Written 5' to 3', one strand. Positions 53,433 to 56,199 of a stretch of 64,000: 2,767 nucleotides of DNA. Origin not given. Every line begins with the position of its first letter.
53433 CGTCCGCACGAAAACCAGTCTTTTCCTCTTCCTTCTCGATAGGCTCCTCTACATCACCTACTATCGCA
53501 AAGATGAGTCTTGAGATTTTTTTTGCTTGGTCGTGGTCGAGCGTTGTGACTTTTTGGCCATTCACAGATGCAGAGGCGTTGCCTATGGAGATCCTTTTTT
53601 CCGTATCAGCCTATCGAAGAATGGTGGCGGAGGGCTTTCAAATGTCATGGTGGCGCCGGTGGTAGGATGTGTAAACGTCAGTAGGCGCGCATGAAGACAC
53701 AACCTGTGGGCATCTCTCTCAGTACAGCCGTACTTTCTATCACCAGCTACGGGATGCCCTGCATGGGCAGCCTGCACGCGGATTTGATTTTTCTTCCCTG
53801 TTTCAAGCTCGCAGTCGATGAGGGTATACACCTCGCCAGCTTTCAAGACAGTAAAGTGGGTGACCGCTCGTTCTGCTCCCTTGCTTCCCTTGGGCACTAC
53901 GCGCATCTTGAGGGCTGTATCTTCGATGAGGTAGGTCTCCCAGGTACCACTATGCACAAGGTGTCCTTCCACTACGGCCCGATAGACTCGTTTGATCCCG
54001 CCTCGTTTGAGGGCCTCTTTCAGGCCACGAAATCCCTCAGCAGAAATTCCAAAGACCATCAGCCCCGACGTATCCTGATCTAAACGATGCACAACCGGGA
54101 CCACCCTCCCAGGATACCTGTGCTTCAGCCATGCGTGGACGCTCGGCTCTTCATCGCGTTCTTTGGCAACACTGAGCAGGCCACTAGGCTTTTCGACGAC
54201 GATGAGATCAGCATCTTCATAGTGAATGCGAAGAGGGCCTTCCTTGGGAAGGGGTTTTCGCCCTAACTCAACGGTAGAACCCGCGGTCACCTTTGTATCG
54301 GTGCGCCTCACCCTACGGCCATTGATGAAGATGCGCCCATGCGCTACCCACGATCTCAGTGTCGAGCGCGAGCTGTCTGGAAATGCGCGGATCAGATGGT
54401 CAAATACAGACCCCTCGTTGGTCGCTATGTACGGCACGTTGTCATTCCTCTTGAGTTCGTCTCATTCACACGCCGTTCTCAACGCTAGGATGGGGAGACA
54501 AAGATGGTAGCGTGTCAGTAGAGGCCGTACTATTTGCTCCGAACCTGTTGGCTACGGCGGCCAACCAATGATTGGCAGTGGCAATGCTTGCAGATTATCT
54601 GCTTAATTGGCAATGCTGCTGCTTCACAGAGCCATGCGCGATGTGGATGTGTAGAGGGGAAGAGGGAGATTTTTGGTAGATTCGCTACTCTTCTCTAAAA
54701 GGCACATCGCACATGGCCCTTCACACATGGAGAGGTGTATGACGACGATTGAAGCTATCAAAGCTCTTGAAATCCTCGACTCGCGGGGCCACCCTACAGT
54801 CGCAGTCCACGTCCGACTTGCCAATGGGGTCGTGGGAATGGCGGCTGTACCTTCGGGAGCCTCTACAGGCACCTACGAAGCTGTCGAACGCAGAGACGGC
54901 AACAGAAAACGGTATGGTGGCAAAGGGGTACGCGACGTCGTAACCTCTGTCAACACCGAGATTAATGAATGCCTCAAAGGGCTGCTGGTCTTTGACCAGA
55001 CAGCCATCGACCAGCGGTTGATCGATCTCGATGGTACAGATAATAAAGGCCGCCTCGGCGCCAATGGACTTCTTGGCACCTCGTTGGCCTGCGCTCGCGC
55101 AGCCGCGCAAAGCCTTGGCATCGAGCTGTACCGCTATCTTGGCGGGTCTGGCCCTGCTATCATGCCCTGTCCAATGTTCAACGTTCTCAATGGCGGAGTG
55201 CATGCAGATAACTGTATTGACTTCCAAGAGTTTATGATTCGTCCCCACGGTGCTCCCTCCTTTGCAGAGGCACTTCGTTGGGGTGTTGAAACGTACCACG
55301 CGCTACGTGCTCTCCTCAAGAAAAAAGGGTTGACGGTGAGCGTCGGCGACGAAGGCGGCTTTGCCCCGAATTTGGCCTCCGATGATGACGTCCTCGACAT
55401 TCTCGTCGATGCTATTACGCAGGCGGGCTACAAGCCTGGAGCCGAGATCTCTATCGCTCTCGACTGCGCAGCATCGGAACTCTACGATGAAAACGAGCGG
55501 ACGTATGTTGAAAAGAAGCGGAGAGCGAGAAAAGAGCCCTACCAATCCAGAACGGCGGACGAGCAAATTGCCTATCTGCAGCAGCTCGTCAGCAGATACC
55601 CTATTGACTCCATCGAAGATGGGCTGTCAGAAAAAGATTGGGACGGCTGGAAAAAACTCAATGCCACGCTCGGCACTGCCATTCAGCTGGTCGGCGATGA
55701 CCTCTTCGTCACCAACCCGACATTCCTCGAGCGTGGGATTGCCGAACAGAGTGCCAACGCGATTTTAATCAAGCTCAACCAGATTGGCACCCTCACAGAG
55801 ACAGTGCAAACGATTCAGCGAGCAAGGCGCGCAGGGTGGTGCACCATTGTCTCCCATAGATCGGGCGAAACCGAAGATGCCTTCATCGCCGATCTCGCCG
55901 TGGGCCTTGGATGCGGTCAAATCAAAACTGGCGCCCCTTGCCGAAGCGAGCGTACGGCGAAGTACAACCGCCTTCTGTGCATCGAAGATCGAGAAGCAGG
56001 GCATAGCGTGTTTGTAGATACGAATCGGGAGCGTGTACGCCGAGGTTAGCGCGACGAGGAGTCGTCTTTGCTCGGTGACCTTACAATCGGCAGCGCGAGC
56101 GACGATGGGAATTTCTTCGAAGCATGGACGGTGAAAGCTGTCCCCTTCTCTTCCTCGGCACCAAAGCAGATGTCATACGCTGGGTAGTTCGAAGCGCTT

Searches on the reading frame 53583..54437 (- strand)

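Call 9: search_protein_families(library=ncbifam, proteins=[window:53583-54437:-])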
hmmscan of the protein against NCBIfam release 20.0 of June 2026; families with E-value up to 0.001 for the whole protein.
window:53583-54437:- (284 aa): 8 families
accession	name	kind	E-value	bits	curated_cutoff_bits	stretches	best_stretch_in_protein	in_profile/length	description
TIGR00005.1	rluA_subfam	subfamily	1.7e-58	198.3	192.7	1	11-279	8-295/298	RluA family pseudouridine synthase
NF008385.0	PRK11180.1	equivalog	8.4e-41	140.4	351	1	15-278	24-309/325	23S rRNA pseudouridine(1911/1915/1917) synthase RluD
NF008249.0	PRK11025.1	equivalog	9.2e-28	97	378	1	71-269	95-301/317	23S rRNA pseudouridine(955/2504/2580) synthase RluC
NF008321.0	PRK11112.1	equivalog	1.9e-27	96.2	328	1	69-267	2-220/257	tRNA pseudouridine(65) synthase TruC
NF007543.0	PRK10158.1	equivalog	1.4e-26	93.5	286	1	64-269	9-216/219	bifunctional tRNA pseudouridine(32) synthase/23S rRNA pseudouridine(746) synthase RluA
TIGR01621.1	RluA-like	hypoth_equivalog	2.3e-16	59.7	222.3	1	70-257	3-185/217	TIGR01621 family pseudouridine synthase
NF007784.0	PRK10475.1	equivalog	2.1e-07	30.2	318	1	23-128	20-115/290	23S rRNA pseudouridine(2604) synthase RluF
TIGR00093.1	TIGR00093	subfamily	0.00019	21.2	109.3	1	83-230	2-135/161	pseudouridine synthase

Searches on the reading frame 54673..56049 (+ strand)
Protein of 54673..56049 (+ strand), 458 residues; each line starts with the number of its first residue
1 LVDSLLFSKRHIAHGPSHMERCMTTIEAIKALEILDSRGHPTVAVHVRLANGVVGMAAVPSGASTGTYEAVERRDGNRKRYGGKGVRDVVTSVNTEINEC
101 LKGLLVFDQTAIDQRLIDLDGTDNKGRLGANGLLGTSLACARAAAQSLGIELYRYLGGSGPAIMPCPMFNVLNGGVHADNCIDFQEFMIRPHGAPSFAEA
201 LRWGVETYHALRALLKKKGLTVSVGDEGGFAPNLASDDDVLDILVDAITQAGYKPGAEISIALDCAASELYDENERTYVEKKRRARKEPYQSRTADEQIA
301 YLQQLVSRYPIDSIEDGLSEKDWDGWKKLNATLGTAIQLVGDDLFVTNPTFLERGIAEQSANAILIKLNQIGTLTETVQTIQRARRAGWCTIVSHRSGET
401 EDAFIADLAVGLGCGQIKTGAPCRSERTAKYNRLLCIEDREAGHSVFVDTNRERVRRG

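Call 9: search_protein_families(library=ncbifam, proteins=[window:54673-56049:+])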
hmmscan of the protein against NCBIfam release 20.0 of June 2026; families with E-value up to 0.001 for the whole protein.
window:54673-56049:+ (458 aa): 2 families
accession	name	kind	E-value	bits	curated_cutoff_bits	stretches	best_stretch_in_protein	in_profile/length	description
TIGR01060.2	eno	equivalog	2.6e-185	616.1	300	1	26-451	1-420/425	phosphopyruvate hydratase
NF006223.0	PRK08350.1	equivalog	6.2e-16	58.6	624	1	87-172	50-135/341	hypothetical protein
